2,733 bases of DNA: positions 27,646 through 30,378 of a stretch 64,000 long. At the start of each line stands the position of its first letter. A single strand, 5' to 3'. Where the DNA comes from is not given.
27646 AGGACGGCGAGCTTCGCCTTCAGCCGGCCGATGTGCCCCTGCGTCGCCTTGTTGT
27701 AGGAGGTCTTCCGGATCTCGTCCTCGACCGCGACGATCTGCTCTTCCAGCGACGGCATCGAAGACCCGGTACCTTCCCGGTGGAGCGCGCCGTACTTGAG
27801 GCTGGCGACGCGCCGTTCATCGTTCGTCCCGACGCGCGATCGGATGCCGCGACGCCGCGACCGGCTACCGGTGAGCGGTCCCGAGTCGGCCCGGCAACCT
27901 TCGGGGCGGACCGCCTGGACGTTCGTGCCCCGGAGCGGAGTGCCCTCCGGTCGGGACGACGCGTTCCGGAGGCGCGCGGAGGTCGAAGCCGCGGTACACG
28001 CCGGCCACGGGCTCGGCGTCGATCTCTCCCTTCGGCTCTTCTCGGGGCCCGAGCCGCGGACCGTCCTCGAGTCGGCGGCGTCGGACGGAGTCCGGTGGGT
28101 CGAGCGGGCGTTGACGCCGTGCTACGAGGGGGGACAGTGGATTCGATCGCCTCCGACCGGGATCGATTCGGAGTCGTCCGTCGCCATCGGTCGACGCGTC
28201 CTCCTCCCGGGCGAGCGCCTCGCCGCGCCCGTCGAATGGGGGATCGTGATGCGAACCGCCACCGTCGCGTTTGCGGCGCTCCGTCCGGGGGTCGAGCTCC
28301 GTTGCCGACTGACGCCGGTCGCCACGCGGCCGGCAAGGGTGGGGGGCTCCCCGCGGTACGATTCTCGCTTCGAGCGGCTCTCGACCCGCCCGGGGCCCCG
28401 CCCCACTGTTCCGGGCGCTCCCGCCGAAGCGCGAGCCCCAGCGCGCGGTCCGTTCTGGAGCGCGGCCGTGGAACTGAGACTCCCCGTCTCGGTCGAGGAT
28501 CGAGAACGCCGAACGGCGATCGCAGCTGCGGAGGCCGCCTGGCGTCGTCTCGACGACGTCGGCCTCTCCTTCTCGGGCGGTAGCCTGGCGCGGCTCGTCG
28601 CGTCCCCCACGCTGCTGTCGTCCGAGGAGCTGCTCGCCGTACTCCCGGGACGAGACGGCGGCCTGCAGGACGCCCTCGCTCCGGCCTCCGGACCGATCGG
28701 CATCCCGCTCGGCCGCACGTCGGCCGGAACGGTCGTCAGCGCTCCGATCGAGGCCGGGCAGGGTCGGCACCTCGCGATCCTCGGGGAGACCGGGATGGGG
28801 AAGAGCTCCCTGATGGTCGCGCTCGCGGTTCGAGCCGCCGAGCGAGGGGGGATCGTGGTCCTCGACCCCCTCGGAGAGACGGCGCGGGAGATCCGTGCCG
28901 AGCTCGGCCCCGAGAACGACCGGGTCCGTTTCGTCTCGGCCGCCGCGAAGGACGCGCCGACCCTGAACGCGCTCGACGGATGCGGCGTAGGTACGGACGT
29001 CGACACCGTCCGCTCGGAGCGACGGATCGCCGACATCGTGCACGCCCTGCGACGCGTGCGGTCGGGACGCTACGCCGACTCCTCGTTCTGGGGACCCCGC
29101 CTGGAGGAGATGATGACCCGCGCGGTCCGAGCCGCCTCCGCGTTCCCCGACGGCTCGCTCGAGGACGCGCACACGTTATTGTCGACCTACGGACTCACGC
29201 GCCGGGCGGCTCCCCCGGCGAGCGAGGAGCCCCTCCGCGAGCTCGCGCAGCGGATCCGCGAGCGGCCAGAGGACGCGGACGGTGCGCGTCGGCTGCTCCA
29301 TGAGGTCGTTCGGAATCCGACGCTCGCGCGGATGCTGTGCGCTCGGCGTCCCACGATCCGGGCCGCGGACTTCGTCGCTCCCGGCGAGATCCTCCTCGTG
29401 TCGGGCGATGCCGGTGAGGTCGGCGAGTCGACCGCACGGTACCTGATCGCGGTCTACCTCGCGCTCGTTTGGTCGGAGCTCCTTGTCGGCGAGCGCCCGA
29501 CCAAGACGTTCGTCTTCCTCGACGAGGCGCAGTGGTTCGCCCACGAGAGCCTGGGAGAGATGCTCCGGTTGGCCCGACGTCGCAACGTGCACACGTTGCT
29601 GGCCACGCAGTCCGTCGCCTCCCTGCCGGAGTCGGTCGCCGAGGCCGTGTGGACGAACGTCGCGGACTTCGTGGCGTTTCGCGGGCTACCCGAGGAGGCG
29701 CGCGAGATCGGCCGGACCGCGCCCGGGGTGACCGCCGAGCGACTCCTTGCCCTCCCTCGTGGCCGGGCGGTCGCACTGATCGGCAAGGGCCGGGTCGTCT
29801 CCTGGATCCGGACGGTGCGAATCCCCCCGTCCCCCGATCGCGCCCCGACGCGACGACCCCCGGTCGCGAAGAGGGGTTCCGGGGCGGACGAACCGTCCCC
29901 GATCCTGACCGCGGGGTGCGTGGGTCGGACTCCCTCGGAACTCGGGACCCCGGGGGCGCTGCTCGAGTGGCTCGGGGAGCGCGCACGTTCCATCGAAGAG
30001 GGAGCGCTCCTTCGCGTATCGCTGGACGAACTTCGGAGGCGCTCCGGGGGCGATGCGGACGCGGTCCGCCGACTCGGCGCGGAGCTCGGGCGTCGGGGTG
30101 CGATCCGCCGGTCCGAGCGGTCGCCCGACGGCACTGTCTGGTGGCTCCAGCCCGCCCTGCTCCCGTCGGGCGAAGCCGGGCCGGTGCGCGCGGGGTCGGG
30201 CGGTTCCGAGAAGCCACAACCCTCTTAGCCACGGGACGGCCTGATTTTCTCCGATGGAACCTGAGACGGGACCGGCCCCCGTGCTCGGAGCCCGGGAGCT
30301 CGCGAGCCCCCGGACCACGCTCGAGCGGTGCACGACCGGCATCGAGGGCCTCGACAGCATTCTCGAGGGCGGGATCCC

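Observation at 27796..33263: Candidate undescribed module: FtsK/HerA-type ATPase + three tandem KaiC-like paralogues + PAC2-like protein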

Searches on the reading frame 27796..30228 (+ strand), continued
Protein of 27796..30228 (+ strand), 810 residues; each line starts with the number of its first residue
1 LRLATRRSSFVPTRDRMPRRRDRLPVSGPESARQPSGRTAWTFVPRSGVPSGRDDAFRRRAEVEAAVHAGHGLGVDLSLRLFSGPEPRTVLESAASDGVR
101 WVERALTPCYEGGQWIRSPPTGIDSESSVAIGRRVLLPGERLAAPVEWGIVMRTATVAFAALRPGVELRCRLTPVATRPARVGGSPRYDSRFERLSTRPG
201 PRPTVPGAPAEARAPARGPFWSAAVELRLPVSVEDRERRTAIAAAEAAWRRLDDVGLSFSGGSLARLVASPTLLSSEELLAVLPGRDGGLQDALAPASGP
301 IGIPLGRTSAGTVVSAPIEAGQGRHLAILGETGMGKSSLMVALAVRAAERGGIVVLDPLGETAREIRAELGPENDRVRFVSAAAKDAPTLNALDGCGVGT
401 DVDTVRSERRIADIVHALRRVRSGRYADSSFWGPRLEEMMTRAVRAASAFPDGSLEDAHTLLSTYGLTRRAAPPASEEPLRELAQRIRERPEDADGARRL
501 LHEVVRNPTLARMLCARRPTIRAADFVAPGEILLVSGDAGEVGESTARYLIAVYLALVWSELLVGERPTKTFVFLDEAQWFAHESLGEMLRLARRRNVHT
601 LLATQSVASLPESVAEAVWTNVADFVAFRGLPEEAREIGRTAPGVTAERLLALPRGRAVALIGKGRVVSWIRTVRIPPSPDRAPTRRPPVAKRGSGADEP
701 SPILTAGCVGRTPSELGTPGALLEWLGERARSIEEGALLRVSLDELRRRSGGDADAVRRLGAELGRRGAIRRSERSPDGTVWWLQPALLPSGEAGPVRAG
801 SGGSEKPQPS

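Call 33: fold_search(model_id=the predicted structure, library=pdb)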
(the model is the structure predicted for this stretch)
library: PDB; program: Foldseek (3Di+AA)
matches with E <= 10: 922; with E <= 0.001: 136
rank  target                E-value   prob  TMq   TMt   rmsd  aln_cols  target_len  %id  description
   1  8rtd_T                9.2e-15  1.00  0.41  0.41   9.5       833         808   12  Stalk-Arches-IMC structure from the fully-assembled R388 type IV secretion system determined by cryo-EM. (released 2024-06-19)
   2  8rtd_O                1.5e-14  1.00  0.41  0.41   9.4       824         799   12  Stalk-Arches-IMC structure from the fully-assembled R388 type IV secretion system determined by cryo-EM. (released 2024-06-19)
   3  8rtd_g                7.2e-14  1.00  0.40  0.42   9.7       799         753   12  Stalk-Arches-IMC structure from the fully-assembled R388 type IV secretion system determined by cryo-EM. (released 2024-06-19)
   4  7o43_B                8.0e-14  1.00  0.39  0.40  11.0       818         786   12  TrwK/VirB4unbound dimer complex from R388 type IV secretion system determined by cryo-EM. (released 2022-06-22)
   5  8rtb_A                1.6e-11  1.00  0.34  0.36  11.2       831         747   10  Extended inner membrane complex (IMC) protomer structure (TrwM/VirB3-TrwK/VirB4-TrwI/VirB6-TrwG/VirB8-TrwE/VirB10) fro (released 2024-06-19)
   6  7es4                  2.1e-11  1.00  0.31  0.61   7.3       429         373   12  the crystral structure of DndH-C-domain (released 2022-05-11)
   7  4d2i_A                3.1e-11  1.00  0.31  0.51  13.4       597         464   13  Crystal structure of the HerA hexameric DNA translocase from Sulfolobus solfataricus bound to AMP-PNP (released 2014-12-03)
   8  9x1m_A                3.2e-11  1.00  0.31  0.42  14.3       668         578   14  The cryo-EM structure of HerA-NurA complex with AMPPNP and dsDNA from Thermococcus kodakarensis (released 2026-02-04)
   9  1e9s_K                3.9e-11  1.00  0.35  0.62   5.5       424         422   15  Bacterial conjugative coupling protein TrwBdeltaN70. Unbound monoclinic form. (released 2001-02-06)
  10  7o42_E                4.6e-11  1.00  0.37  0.33  11.1       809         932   12  TrwK/VirB4unbound trimer of dimers complex (with Hcp1) from the R388 type IV secretion system determined by cryo-EM. (released 2022-06-22)
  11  1e9s_L                9.1e-11  1.00  0.34  0.61   5.4       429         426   15  Bacterial conjugative coupling protein TrwBdeltaN70. Unbound monoclinic form. (released 2001-02-06)
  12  1e9s_F                1.1e-10  1.00  0.34  0.60   6.3       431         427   15  Bacterial conjugative coupling protein TrwBdeltaN70. Unbound monoclinic form. (released 2001-02-06)
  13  1e9s_A                1.2e-10  1.00  0.34  0.61   5.1       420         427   15  Bacterial conjugative coupling protein TrwBdeltaN70. Unbound monoclinic form. (released 2001-02-06)
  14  1e9s_D                1.3e-10  1.00  0.34  0.62   5.3       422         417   15  Bacterial conjugative coupling protein TrwBdeltaN70. Unbound monoclinic form. (released 2001-02-06)
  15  1e9r_G                1.4e-10  1.00  0.34  0.62   5.4       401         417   16  Bacterial conjugative coupling protein TrwBdeltaN70. Trigonal form in complex with sulphate. (released 2001-02-06)
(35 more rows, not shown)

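Call 54: find_related_loci(query=A1, collection=viral_contigs, flank=8000)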
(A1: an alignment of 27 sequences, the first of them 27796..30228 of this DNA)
Query A1 (810 aa) in viral_contigs; peptide patterns used: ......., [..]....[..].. (x = any residue, [..] = any of these).
35 stretches matched a pattern, but none encodes a relative of the query by tblastn (E <= 1e-3).

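Call 80: search_protein_families(library=pfam, proteins=[L080:12243-12860:+, L080:12854-13468:+, L080:13636-14259:+, L080:14367-15905:+, L080:11569-12111:-, L011:12801-14453:-, L014:12523-13284:+, L014:13743-14801:-], max_evalue=0.01)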
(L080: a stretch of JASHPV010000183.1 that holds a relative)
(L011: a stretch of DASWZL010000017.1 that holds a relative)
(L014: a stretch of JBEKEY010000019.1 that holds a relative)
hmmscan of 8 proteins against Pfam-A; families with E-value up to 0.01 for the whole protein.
L080:12243-12860:+ (205 aa): 0 families

L080:12854-13468:+ (204 aa): 0 families

L080:13636-14259:+ (207 aa): 0 families

L080:14367-15905:+ (512 aa): 1 family
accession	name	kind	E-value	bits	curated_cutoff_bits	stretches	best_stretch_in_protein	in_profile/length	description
PF05458.17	Siva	-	0.0098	16.1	26.2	0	446-500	102-153/173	Cd27 binding protein (Siva)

L080:11569-12111:- (180 aa): 1 family
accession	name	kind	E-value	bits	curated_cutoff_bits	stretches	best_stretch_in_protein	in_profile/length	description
PF08002.16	DUF1697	-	6.4e-37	127.5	24.4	1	1-138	1-137/137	Protein of unknown function (DUF1697)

L011:12801-14453:- (550 aa): 0 families

L014:12523-13284:+ (253 aa): 0 families

L014:13743-14801:- (352 aa): 5 families
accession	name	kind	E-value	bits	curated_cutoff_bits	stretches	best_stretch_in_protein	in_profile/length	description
PF00072.30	Response_reg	-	2.5e-22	79.6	30.2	1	3-111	1-109/111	Response regulator receiver domain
PF24038.1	DUF7347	-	2.5e-06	28.1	27.6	1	252-321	3-73/77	Domain of unknown function (DUF7347)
PF12840.13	HTH_20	-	1.4e-05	25.4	27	1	257-307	1-51/51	Helix-turn-helix domain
PF01022.26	HTH_5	-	0.00036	20.8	22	1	259-305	1-46/47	Bacterial regulatory protein, arsR family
PF24035.1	DUF7344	-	0.0059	17.4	27.8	0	288-309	50-71/76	Domain of unknown function (DUF7344)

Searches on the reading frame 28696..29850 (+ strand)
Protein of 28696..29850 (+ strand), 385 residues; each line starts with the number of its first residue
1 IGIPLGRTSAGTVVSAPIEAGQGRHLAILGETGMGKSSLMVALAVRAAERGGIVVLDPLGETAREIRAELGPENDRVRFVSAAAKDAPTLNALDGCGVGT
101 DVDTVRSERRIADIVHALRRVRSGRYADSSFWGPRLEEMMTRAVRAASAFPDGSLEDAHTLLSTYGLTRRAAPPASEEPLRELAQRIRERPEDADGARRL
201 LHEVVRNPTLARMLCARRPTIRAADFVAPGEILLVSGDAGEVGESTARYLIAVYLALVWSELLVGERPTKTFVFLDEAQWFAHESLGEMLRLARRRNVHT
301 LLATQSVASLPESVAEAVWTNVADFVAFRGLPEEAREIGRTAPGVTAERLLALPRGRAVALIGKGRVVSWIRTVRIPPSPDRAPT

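Call 53: search_dna_similar(query=window:28696-29850:+, collection=plasmids, mode=protein, max_evalue=0.001, max_rows=15)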
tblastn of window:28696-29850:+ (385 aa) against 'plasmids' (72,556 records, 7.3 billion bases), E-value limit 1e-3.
Records with a match: 40; places in all: 41; records where one place covers at least 80% of the query: 36.
Best place of each record, by identity: <60% 40.
By first word of the organism name: Bacillus 10; Haladaptatus 6; Halalkalicoccus 4; Embleya 2; Halococcus 2; Halobaculum 2; Streptomyces 1; Rhodococcus 1; Peribacillus 1; Bradyrhizobium 1; and 10 more.
By predicted mobility (MOB-suite, as given by PLSDB): non-mobilizable 37; conjugative 2; mobilizable 1.
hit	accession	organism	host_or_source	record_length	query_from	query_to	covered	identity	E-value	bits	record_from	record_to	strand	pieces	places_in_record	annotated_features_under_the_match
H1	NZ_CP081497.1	Streptomyces sp. BHT-5-2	whole organism,plant soil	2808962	4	383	99%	29.4%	3e-16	88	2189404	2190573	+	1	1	none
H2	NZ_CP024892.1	Rhodococcus ruber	cell culture,activated sludge from ...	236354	20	361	89%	29.4%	7e-15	84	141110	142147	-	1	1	DUF87 domain-containing protein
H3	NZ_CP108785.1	Embleya sp. NBC_00888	-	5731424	4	353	91%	28.3%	7e-13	78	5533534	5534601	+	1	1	none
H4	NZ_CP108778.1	Embleya sp. NBC_00896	-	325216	4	353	91%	28.2%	8e-15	84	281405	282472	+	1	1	type IV secretory system conjugative DNA transfer family protein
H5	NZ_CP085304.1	Haladaptatus pallidirubidus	cell culture,saline soil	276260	16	381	95%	26.4%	3e-12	76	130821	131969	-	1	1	TraM recognition domain-containing protein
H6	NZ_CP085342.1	Haladaptatus halobius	cell culture,saline soil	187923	16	381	95%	26.4%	4e-12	76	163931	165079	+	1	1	TraM recognition domain-containing protein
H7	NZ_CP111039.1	Haladaptatus caseinilyticus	cell culture,sediment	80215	16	381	95%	26.2%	7e-12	75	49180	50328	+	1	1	TraM recognition domain-containing protein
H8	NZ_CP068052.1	Peribacillus psychrosaccharolyticus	-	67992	1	348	90%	27.2%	4e-11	72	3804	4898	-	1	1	DUF87 domain-containing protein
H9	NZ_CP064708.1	Bradyrhizobium sp. 131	Acmispon strigosus,cell culture,root ...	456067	22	382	94%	25.4%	2e-5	54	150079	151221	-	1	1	type IV secretion system DNA-binding domain-containing protein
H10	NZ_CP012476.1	Shouchella clausii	-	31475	1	343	89%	26.2%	2e-9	67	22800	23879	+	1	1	DUF87 domain-containing protein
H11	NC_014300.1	Halalkalicoccus jeotgali B3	-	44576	25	355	86%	26.8%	2e-5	54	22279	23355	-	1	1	hypothetical protein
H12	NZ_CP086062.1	Bacillus sp. BC1-43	Sing cell,soil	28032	1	343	89%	25.5%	2e-9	67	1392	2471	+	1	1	DUF87 domain-containing protein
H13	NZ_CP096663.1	Halorussus limi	cell culture,saline soil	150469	24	358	87%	26.1%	1e-8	64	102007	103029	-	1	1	TraM recognition domain-containing protein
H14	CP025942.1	Bacillus subtilis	Mixed culture,Chinese food lobster sauce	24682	1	343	89%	25.3%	1e-9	68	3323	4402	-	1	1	ATPase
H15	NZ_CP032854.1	Bacillus subtilis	cell culture,Cheonggukjang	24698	1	343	89%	25.3%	2e-9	67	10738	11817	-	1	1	DUF87 domain-containing protein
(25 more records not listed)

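Call 55: get_annotated_region(hit=H5, flank=7000)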
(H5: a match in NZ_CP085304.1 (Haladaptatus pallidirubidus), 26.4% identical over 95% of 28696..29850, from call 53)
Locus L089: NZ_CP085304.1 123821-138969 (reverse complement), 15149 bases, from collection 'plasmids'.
description: Haladaptatus pallidirubidus strain YIM 93656 plasmid unnamed3, complete sequence
organism: Haladaptatus pallidirubidus (NCBI taxid 1008152)
taxonomy: Archaea; Euryarchaeota; Halobacteria; Halobacteriales; Haladaptataceae; Haladaptatus; Haladaptatus pallidirubidus
host: -; source: cell culture,saline soil; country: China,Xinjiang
typing (MOB-suite, as given by PLSDB): non-mobilizable
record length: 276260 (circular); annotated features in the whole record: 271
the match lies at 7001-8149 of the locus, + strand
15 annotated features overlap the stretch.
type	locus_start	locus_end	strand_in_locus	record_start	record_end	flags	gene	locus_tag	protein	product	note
CDS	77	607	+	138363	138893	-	-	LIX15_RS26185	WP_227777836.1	hypothetical protein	-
CDS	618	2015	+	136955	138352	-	-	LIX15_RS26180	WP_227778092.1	hypothetical protein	-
CDS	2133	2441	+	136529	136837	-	-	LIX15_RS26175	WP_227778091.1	hypothetical protein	-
CDS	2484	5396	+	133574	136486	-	-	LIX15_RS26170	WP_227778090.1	hypothetical protein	-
CDS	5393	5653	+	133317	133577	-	-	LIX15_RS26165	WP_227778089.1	hypothetical protein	-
CDS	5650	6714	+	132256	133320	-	-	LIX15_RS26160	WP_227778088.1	hypothetical protein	-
CDS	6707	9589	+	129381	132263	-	-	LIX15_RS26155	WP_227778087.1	TraM recognition domain-containing protein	-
CDS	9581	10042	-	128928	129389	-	-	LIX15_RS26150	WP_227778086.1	helix-turn-helix domain-containing protein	-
CDS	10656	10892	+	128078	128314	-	-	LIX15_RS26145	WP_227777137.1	hypothetical protein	-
CDS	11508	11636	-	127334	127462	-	-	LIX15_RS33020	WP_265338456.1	hypothetical protein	-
CDS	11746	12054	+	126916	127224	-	-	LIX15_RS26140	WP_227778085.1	hypothetical protein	-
CDS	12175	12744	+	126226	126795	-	-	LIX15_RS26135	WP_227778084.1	thermonuclease family protein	-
CDS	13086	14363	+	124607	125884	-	serS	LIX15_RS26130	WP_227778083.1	serine--tRNA ligase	GO:0006434 - seryl-tRNA aminoacylation [Evidence IEA]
CDS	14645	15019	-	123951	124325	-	-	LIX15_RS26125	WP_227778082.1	ArsR family transcriptional regulator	-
CDS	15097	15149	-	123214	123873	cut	-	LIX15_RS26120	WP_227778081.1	helix-turn-helix domain-containing protein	-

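Call 56: get_annotated_region(hit=H2, flank=7000)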
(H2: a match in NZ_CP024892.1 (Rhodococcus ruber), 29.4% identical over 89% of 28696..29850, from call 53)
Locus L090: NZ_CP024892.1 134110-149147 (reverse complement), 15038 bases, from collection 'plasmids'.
description: Rhodococcus ruber strain YYL plasmid pYYL1.1, complete sequence
organism: Rhodococcus ruber (NCBI taxid 1830)
taxonomy: Bacteria; Actinomycetota; Actinomycetes; Mycobacteriales; Nocardiaceae; Rhodococcus; Rhodococcus ruber
host: -; source: cell culture,activated sludge from pharmaceutical waste in Shaoxing China; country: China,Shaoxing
typing (MOB-suite, as given by PLSDB): conjugative; relaxase MOBF; mating-pair formation MPF_T
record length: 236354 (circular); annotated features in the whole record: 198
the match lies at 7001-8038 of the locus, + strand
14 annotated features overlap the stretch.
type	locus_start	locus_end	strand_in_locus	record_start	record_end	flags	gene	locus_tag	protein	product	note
CDS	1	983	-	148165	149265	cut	-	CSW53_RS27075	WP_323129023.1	hypothetical protein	-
CDS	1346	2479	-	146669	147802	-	-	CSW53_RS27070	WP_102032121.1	IS630 family transposase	-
CDS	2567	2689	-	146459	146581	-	-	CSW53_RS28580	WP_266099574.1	hypothetical protein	-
CDS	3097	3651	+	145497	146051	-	-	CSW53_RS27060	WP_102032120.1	CYTH domain-containing protein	-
CDS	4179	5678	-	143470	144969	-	-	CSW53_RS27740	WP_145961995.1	hypothetical protein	-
CDS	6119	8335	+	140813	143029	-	-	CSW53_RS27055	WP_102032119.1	DUF87 domain-containing protein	-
CDS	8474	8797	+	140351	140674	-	-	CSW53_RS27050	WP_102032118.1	DUF5663 domain-containing protein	-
CDS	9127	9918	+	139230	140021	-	-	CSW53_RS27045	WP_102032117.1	hypothetical protein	-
CDS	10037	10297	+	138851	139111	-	-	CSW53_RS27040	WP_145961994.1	hypothetical protein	-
CDS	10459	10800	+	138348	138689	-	-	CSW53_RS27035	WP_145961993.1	hypothetical protein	-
CDS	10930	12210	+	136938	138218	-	-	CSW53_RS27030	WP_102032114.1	hypothetical protein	-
CDS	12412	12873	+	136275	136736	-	-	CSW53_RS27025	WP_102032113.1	hypothetical protein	-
CDS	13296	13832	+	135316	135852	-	-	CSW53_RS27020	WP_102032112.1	NYN domain-containing protein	-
CDS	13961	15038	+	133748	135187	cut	-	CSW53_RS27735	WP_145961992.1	hypothetical protein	-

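Call 100: search_protein_families(library=pfam, proteins=[L089:77-607:+, L089:618-2015:+, L089:2133-2441:+, L089:2484-5396:+, L089:5393-5653:+, L089:5650-6714:+, L089:6707-9589:+, L090:6119-8335:+, L090:4179-5678:-, L090:9127-9918:+], max_evalue=0.01)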
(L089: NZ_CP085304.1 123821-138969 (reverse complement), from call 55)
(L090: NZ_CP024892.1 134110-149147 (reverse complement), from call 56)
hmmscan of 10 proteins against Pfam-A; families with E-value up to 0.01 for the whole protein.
L089:77-607:+ (176 aa): 0 families

L089:618-2015:+ (465 aa): 0 families

L089:2133-2441:+ (102 aa): 0 families

L089:2484-5396:+ (970 aa): 6 families
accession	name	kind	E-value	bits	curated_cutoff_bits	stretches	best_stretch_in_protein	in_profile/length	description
PF13401.12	AAA_22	-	1.5e-07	32.2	27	0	528-564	7-41/130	AAA domain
PF12846.13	AAA_10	-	4.1e-06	26.5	27.5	1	770-829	234-293/362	AAA-like domain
PF01935.23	DUF87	-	7.9e-05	23.3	23.2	1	530-728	27-176/220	Helicase HerA, central domain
PF01637.24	ATPase_2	-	0.00032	21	33.2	0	529-567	23-59/225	ATPase domain predominantly from Archaea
PF13191.12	AAA_16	-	0.00095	20.1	32.6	0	519-554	17-52/167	AAA ATPase domain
PF19498.4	DUF6033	-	0.0065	16.8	25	0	365-449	113-188/205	Protein of unknown function (DUF6033)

L089:5393-5653:+ (86 aa): 0 families

L089:5650-6714:+ (354 aa): 0 families

L089:6707-9589:+ (960 aa): 3 families
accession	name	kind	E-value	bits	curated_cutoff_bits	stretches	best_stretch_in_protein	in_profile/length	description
PF10412.15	TrwB_AAD_bind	-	1.4e-06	27.9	20.5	0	361-449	243-333/387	Type IV secretion-system coupling protein DNA-binding domain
PF12696.13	TraG-D_C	-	2.5e-05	24.6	22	1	364-451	2-91/126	TraM recognition site of TraD and TraG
PF25199.1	nSTAND_NTPase5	-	0.0031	17.8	34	0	110-165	44-101/145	Novel STAND NTPase 5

L090:6119-8335:+ (738 aa): 4 families
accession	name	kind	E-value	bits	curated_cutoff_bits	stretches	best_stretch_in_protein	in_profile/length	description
PF01935.23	DUF87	-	4.9e-08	33.8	23.2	1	279-336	3-62/220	Helicase HerA, central domain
PF10412.15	TrwB_AAD_bind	-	2.9e-06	26.9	20.5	0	549-615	246-317/387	Type IV secretion-system coupling protein DNA-binding domain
PF25199.1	nSTAND_NTPase5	-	0.0004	20.7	34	1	293-348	36-92/145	Novel STAND NTPase 5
PF13191.12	AAA_16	-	0.00051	21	32.6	0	296-340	22-71/167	AAA ATPase domain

L090:4179-5678:- (499 aa): 0 families

L090:9127-9918:+ (263 aa): 0 families
